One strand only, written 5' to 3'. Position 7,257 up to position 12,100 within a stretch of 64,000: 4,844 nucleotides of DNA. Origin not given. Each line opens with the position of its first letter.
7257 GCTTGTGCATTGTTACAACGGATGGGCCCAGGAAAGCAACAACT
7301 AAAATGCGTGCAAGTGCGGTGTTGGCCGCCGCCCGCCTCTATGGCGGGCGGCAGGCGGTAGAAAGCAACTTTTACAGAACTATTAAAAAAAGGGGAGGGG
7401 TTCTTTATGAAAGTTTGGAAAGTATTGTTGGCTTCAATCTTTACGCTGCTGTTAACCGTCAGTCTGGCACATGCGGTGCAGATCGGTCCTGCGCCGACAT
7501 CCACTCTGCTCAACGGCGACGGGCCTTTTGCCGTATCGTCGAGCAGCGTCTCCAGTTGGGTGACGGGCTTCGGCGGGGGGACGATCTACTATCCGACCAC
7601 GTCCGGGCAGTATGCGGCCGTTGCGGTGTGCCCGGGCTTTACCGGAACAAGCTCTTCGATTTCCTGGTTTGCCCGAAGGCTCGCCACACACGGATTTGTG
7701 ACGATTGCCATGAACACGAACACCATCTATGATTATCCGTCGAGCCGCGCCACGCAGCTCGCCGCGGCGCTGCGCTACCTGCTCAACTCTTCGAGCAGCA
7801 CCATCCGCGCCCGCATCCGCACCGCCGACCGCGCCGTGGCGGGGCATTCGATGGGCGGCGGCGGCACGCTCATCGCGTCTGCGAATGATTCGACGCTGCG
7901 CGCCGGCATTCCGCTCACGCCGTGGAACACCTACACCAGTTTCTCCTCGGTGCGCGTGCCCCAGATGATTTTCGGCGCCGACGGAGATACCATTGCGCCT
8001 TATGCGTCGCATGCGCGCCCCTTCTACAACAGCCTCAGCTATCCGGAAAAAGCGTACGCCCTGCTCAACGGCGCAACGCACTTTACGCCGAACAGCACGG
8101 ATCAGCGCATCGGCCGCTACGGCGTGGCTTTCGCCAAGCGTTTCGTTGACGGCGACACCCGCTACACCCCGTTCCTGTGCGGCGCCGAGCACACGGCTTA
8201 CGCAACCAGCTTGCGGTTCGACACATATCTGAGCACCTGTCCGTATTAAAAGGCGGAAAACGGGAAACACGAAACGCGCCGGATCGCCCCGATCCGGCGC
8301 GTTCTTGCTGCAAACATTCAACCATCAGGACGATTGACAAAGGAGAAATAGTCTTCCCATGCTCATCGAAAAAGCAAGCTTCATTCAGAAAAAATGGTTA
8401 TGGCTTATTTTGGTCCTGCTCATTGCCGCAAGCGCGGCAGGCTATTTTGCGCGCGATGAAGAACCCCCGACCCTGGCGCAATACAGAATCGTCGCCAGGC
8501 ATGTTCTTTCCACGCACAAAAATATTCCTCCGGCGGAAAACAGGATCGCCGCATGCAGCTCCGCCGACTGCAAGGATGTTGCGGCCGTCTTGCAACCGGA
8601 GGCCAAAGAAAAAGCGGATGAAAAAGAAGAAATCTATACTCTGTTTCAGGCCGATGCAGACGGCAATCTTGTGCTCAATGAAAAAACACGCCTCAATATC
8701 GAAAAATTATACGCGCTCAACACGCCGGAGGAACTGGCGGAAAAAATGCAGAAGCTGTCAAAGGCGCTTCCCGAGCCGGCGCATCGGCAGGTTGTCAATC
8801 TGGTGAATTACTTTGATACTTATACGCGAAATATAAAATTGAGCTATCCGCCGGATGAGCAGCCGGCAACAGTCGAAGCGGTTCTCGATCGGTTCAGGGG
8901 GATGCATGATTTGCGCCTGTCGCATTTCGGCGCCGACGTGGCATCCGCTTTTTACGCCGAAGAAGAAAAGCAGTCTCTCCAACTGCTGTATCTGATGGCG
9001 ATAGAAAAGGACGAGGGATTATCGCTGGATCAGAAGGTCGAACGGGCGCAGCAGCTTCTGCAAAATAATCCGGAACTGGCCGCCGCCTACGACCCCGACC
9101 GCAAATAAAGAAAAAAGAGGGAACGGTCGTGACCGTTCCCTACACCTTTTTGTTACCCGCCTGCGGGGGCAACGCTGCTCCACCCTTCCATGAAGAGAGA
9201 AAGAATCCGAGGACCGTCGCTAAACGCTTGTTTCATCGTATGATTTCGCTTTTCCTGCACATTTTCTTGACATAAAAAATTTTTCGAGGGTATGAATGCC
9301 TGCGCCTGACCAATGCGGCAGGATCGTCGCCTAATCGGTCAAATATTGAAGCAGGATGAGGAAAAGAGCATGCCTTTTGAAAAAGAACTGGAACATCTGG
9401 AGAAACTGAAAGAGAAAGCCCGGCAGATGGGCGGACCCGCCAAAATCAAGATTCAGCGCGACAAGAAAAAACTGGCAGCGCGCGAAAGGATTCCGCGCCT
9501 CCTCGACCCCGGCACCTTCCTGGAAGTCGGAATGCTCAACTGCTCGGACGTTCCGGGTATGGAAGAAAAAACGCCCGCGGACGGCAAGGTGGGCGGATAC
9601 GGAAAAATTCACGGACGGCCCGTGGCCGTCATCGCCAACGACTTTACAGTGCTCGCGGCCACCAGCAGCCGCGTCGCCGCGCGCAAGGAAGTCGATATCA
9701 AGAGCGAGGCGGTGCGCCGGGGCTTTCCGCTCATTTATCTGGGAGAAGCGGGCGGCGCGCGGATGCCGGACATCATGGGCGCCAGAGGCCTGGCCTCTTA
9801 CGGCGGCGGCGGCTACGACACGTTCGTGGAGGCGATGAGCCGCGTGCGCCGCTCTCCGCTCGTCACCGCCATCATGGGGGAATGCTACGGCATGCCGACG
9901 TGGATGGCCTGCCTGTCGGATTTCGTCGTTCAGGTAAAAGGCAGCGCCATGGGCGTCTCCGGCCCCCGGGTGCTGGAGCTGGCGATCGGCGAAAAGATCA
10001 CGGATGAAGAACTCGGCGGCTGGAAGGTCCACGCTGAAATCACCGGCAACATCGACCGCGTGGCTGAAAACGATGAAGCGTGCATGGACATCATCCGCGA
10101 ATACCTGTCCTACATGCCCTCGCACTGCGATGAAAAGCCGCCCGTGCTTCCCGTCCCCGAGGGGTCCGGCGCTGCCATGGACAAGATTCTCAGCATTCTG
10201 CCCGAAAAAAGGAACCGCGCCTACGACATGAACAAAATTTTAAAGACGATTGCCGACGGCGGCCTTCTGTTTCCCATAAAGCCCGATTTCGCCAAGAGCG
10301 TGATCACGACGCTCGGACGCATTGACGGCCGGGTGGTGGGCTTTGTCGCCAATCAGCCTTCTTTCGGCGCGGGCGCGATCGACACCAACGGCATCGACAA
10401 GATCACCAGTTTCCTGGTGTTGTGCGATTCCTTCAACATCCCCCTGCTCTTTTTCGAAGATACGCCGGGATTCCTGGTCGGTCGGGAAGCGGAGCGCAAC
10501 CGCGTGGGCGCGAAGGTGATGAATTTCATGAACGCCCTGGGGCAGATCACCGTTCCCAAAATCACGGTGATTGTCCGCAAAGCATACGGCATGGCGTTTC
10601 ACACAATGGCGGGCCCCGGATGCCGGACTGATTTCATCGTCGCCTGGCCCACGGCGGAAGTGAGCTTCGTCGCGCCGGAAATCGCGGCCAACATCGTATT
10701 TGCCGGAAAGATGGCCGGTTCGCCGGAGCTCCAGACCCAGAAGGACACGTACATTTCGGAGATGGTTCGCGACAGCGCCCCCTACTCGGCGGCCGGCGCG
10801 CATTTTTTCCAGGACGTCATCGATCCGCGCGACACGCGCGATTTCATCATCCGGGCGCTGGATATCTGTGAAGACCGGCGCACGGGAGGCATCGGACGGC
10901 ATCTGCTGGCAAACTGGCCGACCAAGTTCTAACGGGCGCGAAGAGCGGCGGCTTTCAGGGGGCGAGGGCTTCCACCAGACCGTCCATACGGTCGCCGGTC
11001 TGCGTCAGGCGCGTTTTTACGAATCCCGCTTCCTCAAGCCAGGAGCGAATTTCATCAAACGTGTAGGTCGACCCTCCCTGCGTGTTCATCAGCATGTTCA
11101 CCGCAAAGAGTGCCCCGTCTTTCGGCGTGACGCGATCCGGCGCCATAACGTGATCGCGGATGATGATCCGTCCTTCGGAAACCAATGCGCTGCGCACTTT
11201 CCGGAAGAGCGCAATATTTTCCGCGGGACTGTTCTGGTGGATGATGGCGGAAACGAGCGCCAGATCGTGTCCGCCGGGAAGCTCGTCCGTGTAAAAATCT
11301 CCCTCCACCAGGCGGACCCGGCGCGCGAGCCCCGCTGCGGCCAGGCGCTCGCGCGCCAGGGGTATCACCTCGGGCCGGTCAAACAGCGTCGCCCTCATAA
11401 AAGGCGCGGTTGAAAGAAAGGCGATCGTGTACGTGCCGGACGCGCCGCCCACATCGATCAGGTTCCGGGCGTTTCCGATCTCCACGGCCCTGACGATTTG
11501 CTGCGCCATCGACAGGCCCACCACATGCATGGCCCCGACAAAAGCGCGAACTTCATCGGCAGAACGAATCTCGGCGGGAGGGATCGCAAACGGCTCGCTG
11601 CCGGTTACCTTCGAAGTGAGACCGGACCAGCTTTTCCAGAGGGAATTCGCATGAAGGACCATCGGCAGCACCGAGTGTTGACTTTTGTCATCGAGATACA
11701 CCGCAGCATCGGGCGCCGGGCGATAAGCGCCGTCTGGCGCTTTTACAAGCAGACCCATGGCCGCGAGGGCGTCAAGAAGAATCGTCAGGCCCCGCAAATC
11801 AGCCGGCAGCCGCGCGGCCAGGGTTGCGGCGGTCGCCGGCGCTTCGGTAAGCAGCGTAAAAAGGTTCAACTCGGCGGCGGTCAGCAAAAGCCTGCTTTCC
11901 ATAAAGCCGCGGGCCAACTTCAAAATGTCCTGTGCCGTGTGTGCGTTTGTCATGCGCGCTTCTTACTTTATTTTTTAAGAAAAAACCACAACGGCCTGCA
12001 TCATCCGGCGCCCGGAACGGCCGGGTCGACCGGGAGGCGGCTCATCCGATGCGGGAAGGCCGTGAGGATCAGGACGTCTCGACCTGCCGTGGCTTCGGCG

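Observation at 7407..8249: Cutinase/PETase-family polyesterase homolog in an anaerobe-type genome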

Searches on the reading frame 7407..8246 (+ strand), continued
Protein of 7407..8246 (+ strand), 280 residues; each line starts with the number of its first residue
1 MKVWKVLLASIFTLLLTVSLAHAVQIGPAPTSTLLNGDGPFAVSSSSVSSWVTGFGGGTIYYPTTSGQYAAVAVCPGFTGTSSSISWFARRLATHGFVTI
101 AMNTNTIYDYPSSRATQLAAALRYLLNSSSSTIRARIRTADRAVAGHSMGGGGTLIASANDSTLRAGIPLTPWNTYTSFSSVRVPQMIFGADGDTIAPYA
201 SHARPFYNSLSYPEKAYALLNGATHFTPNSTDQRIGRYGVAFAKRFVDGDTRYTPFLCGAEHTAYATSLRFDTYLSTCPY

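Call 57: search_protein_families(library=pfam, proteins=[L024:6799-8103:+, L051:5075-6157:+, L090:7937-9376:+], max_evalue=0.001)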
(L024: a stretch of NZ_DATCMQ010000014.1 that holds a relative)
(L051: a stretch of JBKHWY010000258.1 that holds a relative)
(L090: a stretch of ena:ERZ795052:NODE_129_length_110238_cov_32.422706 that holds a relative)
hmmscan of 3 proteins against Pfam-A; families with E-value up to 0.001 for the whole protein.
L024:6799-8103:+ (435 aa): 0 families

L051:5075-6157:+ (361 aa): 0 families

L090:7937-9376:+ (480 aa): 9 families
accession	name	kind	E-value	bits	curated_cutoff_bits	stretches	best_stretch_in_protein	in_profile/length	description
PF18067.7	Lipase_C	-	1.2e-19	71.2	27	1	225-317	2-96/96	Lipase C-terminal domain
PF21768.3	AF_1763-like_C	-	3.4e-15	56.8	27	2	411-477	55-120/120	AF_1763-like, C-terminal domain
PF00561.26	Abhydrolase_1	-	1.5e-10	41.6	25.8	1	43-168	2-131/245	alpha/beta hydrolase fold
PF01674.24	Lipase_2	-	2.2e-08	34.4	20.3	1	42-126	2-92/219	Lipase (class 2)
PF12697.13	Abhydrolase_6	-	2.9e-08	35.1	26.3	1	44-170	1-117/217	Alpha/beta hydrolase family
PF02089.21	Palm_thioest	-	2.1e-05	24.8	26.8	1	43-144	1-108/254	Palmitoyl protein thioesterase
PF06028.17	DUF915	-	0.00023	21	22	0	89-134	83-128/255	Alpha/beta hydrolase of unknown function (DUF915)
PF07819.20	PGAP1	-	0.00037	20.8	24.3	0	42-138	5-121/233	PGAP1-like alpha/beta domain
PF00975.26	Thioesterase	-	0.00043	21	26.4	1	43-122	2-79/226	Thioesterase domain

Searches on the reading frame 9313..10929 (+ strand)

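Call 10: search_protein_families(library=pfam, proteins=[window:9313-10929:+], max_evalue=0.001)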
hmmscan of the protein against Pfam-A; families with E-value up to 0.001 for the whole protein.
window:9313-10929:+ (539 aa): 2 families
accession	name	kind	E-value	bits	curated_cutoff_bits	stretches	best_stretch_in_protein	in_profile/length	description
PF01039.27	Carboxyl_trans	-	4.3e-107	359.2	22.3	1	48-520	2-479/493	Carboxyl transferase domain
PF03255.19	ACCA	-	5.4e-06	26.2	23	1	355-423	127-195/310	Acetyl co-enzyme A carboxylase carboxyltransferase-like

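Call 11: search_protein_families(library=ncbifam, proteins=[window:9313-10929:+], max_evalue=0.001)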
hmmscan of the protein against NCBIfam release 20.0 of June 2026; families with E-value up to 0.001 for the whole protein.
window:9313-10929:+ (539 aa): 7 families
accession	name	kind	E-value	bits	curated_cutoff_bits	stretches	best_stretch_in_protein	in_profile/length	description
TIGR01117.1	mmdA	subfamily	1.7e-115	386.7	998.8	1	25-524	2-500/512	methylmalonyl-CoA decarboxylase subunit alpha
NF005530.0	PRK07189.1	equivalog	2.8e-10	39.8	228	1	53-227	15-195/303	biotin-independent malonate decarboxylase subunit beta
TIGR00515.1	accD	equivalog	3.3e-09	36.5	317.45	1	89-231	107-245/285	acetyl-CoA carboxylase, carboxyltransferase subunit beta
TIGR03133.1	malonate_beta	equivalog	6.7e-09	35.4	278.15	1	54-228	6-186/274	biotin-independent malonate decarboxylase subunit beta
TIGR00513.1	accA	equivalog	9.7e-08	31.7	319.3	1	357-423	133-199/321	acetyl-CoA carboxylase carboxyl transferase subunit alpha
NF041504.1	AccA_sub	subfamily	3.5e-07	29.9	300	1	351-421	70-140/257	carboxyltransferase subunit alpha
NF004344.0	PRK05724.1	equivalog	8.2e-07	28.6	357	1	355-463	131-235/319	acetyl-CoA carboxylase carboxyltransferase subunit alpha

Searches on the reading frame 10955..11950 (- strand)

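Call 10: search_protein_families(library=pfam, proteins=[window:10955-11950:-], max_evalue=0.001)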
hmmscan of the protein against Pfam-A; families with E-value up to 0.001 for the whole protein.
window:10955-11950:- (331 aa): 6 families
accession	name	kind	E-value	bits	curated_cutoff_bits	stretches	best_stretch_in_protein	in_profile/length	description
PF00891.24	Methyltransf_2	-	6.2e-28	98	22.3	1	126-310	28-209/210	O-methyltransferase domain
PF08100.18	Dimerisation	-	2.6e-17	62.8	25.6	1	4-87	4-92/93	O-methyltransferase dimerisation domain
PF13847.12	Methyltransf_31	-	4e-05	23.8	27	1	161-268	4-113/145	Methyltransferase domain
PF13649.12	Methyltransf_25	-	8.8e-05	23.6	27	1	165-260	2-97/97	Methyltransferase domain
PF13489.12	Methyltransf_23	-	0.00021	21.5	27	1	149-312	10-161/164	Methyltransferase domain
PF08242.18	Methyltransf_12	-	0.00096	20.3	30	0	165-262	1-98/98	Methyltransferase domain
